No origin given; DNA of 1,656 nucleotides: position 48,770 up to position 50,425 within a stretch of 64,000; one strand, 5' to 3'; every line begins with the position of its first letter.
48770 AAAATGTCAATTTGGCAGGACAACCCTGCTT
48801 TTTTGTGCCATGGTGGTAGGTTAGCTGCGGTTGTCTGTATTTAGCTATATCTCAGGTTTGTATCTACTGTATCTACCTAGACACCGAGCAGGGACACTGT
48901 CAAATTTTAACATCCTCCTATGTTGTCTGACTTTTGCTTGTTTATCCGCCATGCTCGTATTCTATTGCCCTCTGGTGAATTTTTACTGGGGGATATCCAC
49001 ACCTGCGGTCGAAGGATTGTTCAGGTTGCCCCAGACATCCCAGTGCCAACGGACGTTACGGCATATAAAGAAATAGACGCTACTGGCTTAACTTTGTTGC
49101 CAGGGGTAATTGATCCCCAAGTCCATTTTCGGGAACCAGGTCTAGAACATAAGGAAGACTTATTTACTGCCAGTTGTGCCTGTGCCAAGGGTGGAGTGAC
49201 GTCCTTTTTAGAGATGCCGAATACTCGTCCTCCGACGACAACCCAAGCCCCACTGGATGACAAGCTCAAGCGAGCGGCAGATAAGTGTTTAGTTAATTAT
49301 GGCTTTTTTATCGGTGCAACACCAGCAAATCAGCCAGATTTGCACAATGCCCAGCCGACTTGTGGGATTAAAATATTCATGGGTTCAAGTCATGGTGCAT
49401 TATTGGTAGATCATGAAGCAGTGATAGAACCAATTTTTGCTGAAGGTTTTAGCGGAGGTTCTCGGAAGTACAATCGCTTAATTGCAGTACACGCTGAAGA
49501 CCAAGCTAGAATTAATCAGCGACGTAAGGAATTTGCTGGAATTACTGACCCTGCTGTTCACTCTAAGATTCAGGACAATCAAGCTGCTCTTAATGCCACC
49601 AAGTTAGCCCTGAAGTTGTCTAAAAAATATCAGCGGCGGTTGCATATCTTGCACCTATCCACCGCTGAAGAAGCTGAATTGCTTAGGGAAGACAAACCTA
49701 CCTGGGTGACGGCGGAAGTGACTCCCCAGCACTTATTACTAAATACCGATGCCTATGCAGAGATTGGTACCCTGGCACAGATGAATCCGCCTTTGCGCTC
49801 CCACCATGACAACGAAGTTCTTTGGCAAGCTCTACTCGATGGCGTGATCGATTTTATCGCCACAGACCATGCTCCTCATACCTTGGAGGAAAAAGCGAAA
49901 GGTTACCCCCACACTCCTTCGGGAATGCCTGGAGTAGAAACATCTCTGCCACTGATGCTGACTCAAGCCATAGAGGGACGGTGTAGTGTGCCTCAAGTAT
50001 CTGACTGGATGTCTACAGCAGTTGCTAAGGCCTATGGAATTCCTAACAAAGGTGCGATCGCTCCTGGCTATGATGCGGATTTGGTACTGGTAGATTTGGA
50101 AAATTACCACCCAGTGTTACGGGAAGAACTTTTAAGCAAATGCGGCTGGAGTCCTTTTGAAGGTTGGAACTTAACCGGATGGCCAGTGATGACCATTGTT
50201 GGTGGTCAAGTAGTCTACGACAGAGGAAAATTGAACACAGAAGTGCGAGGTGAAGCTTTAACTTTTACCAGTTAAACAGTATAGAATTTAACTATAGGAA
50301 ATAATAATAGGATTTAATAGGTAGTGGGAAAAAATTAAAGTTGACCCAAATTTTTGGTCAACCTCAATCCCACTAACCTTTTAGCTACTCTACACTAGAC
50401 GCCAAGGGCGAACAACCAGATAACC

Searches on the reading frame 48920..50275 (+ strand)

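Call 41: search_protein_families(library=pfam, proteins=[window:48920-50275:+], max_evalue=0.00001)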
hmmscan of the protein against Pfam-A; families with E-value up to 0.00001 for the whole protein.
window:48920-50275:+ (451 aa): 2 families
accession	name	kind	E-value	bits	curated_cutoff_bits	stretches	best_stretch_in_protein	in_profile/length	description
PF01979.26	Amidohydro_1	-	9.6e-28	97.8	25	1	58-432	1-345/345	Amidohydrolase family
PF07969.17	Amidohydro_3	-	7e-10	39.4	29.7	1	351-433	403-472/472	Amidohydrolase family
